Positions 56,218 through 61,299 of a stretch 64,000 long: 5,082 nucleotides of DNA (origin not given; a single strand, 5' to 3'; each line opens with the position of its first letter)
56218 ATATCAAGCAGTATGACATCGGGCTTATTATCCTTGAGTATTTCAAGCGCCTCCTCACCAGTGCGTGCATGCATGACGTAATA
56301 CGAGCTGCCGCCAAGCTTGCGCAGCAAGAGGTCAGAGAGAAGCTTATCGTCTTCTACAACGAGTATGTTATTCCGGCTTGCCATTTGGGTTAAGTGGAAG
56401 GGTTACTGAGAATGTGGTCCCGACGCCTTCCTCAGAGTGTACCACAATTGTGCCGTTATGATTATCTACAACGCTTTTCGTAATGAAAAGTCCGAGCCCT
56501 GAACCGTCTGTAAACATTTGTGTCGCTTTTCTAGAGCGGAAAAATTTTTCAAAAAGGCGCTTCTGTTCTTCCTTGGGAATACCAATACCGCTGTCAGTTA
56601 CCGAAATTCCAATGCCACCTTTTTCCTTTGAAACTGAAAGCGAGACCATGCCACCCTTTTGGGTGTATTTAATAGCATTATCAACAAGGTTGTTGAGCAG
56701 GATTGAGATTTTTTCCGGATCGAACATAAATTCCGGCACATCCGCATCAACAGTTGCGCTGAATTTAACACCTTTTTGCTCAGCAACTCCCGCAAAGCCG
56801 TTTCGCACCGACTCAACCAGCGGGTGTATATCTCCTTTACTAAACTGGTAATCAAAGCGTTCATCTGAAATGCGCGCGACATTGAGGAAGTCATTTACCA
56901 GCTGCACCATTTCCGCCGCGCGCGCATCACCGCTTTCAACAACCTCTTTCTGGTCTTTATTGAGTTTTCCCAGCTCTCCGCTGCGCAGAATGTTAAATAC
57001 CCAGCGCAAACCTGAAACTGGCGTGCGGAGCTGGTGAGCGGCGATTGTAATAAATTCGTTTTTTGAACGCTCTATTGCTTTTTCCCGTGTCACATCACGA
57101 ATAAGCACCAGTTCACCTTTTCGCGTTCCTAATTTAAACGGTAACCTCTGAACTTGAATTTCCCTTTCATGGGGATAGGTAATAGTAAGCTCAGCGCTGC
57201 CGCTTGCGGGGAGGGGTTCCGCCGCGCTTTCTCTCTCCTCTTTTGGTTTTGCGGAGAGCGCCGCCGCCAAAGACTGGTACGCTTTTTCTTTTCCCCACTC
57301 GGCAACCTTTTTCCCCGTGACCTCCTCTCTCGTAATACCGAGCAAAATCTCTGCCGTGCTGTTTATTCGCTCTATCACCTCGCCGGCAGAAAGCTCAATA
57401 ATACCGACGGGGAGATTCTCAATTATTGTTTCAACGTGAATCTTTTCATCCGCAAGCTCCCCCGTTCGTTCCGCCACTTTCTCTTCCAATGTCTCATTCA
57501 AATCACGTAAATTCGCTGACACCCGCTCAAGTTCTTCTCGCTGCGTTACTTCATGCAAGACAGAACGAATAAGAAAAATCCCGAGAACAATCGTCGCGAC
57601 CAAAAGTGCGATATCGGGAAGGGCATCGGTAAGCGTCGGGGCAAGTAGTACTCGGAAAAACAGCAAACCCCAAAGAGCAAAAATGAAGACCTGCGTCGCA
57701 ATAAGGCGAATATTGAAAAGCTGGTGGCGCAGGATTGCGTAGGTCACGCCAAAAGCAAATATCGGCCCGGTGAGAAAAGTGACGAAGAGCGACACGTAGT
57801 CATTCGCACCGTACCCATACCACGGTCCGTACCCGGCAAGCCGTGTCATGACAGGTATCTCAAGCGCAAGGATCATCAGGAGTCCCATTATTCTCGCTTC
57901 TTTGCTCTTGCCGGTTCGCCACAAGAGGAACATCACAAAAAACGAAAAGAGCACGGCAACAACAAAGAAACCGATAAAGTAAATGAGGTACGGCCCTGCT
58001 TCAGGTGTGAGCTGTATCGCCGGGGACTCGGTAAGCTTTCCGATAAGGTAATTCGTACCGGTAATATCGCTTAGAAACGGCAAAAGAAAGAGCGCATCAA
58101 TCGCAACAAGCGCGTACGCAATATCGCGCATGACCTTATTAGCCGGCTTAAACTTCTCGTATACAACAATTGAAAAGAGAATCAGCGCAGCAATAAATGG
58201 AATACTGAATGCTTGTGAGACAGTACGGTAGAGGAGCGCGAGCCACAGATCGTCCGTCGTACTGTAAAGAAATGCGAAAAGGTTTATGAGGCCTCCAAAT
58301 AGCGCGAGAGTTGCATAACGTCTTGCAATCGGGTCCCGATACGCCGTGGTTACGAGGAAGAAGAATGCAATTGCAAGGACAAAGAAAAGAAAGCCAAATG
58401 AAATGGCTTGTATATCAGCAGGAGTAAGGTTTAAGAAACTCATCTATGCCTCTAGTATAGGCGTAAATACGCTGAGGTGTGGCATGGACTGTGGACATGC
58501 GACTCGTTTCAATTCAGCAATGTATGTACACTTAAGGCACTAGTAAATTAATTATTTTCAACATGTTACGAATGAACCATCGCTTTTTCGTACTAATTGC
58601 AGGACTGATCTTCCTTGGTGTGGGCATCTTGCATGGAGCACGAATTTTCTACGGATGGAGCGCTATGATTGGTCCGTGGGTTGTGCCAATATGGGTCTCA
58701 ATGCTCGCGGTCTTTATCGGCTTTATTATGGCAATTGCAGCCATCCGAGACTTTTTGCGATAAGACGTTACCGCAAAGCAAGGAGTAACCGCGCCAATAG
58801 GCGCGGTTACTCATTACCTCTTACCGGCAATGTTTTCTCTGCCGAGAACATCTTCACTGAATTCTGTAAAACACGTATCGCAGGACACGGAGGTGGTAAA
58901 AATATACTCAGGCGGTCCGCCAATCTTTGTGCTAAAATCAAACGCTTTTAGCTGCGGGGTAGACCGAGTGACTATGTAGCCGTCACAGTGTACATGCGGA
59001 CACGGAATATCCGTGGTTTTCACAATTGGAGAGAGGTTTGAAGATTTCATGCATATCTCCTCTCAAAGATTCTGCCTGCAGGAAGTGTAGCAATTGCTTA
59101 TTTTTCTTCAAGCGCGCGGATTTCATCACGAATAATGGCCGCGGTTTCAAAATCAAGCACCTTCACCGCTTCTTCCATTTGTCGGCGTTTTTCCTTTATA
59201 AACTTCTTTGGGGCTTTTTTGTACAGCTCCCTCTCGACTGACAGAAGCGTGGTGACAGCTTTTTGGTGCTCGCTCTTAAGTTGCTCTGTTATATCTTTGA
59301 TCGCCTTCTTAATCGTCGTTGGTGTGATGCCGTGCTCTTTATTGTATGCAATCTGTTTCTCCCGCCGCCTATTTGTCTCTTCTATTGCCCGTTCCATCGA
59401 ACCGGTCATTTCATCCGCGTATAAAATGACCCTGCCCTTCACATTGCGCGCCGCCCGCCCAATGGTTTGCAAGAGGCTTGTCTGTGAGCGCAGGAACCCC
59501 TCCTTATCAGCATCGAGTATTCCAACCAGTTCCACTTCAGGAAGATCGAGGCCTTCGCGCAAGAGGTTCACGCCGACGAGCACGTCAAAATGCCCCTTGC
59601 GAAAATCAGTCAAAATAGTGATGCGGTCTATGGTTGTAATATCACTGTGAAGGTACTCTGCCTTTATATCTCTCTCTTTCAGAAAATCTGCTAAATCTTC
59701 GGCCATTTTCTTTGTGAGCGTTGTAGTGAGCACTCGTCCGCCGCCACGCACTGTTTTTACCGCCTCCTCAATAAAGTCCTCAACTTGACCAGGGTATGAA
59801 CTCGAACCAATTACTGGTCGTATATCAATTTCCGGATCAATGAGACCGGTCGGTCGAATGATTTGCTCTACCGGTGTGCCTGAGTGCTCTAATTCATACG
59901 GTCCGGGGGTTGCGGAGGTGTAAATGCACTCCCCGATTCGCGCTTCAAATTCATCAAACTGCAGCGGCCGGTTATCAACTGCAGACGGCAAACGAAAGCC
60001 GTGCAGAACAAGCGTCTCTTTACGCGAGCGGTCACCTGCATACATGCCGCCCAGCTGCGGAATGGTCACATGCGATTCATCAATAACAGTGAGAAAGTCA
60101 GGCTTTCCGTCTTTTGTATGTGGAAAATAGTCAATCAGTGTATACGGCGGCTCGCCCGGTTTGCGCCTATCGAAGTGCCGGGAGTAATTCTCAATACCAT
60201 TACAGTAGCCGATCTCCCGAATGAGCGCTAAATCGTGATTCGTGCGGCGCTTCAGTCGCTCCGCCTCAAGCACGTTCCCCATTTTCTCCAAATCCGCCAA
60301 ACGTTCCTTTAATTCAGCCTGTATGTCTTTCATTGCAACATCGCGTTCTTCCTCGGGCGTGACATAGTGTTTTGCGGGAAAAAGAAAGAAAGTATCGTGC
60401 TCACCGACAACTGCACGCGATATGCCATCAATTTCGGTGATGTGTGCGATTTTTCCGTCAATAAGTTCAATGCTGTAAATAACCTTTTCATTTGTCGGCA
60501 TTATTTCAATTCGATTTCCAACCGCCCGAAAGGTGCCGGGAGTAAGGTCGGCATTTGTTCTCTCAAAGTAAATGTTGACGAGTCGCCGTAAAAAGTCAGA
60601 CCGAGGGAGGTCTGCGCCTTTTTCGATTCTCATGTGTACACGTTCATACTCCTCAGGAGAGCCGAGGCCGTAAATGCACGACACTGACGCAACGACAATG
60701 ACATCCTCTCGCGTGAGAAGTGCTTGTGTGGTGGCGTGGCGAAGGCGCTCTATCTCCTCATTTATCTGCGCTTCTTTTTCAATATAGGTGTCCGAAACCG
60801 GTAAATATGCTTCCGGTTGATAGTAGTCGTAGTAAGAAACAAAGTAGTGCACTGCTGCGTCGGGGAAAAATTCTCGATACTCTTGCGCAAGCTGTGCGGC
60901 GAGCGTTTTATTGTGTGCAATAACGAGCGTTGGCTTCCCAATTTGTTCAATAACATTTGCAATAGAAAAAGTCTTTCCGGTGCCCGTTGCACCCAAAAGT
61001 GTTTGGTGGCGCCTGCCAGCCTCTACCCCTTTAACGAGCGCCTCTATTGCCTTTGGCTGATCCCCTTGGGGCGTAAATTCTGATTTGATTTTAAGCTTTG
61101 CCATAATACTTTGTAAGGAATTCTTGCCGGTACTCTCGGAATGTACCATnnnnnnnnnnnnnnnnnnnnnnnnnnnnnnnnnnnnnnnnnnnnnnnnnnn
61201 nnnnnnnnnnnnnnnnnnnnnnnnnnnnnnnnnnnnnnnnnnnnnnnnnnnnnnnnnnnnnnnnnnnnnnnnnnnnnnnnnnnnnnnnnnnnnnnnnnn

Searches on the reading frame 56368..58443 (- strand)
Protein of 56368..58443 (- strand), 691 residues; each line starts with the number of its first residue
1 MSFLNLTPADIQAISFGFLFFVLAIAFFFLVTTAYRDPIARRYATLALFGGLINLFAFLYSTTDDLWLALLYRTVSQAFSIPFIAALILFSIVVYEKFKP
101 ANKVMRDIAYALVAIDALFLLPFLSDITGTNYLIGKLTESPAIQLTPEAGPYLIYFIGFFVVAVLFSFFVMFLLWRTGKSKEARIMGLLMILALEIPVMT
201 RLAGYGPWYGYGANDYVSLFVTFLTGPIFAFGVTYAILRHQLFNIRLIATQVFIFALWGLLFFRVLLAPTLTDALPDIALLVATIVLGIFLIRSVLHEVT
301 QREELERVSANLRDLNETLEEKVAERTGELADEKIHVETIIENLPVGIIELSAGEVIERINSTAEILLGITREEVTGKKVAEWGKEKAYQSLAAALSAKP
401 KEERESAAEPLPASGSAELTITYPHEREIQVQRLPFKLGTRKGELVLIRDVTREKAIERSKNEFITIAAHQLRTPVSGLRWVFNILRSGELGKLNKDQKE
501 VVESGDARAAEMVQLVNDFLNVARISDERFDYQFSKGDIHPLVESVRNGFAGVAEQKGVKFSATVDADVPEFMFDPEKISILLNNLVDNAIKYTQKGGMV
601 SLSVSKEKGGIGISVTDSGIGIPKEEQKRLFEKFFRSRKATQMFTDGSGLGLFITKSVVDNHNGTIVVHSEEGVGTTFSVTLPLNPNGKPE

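Call 19: search_protein_families(library=pfam, proteins=[window:56368-58443:-], max_evalue=0.00001)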
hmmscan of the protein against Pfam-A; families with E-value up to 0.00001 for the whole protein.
window:56368-58443:- (691 aa): 4 families
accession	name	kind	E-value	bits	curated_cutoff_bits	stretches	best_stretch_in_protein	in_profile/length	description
PF02518.31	HATPase_c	-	2.5e-29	102.4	26.4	1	575-685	2-110/111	Histidine kinase-, DNA gyrase B-, and HSP90-like ATPase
PF00512.31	HisKA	-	3.9e-12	46.5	26.9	1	460-526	1-64/66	His Kinase A (phospho-acceptor) domain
PF13581.12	HATPase_c_2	-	2.4e-06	28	27.4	0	546-677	11-122/127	Histidine kinase-like ATPase domain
PF00989.32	PAS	-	3e-06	27.6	22.6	1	336-382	2-48/113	PAS fold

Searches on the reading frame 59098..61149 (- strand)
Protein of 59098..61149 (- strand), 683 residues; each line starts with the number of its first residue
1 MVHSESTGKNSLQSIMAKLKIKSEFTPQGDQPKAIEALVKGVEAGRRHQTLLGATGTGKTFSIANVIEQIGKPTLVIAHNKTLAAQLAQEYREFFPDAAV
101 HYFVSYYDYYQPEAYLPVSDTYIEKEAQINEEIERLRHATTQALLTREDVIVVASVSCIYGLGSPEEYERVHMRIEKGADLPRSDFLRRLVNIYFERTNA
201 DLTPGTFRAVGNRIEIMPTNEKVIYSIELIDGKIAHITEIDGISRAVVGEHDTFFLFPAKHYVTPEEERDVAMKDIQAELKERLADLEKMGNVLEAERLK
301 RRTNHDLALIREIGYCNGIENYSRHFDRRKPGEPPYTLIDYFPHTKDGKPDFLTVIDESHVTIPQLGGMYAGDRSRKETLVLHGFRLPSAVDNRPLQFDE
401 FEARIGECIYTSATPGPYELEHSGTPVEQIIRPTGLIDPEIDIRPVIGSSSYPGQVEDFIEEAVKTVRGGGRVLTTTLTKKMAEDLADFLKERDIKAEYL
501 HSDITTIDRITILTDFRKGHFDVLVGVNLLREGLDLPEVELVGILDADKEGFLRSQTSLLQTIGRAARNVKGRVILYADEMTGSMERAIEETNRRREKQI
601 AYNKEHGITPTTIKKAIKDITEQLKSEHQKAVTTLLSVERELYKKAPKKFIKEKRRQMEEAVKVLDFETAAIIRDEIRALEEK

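Call 19: search_protein_families(library=pfam, proteins=[window:59098-61149:-], max_evalue=0.00001)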
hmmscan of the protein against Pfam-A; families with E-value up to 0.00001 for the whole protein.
window:59098-61149:- (683 aa): 5 families
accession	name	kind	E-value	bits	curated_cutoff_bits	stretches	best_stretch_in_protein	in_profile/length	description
PF12344.14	UvrB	-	2.1e-24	85.5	27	1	576-618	1-43/43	Ultra-violet resistance protein B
PF00271.37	Helicase_C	-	5.5e-21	75.3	23.5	1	462-569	8-109/110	Helicase conserved C-terminal domain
PF17757.6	UvrB_inter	-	9.5e-19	67.8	22.9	1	174-262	2-91/91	UvrB interaction domain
PF04851.21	ResIII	-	3.1e-11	43.9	22.5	1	26-100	3-82/164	Type III restriction enzyme, res subunit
PF02151.25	UVR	-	1.9e-09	37.4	21.5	1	648-682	1-35/36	UvrB/uvrC motif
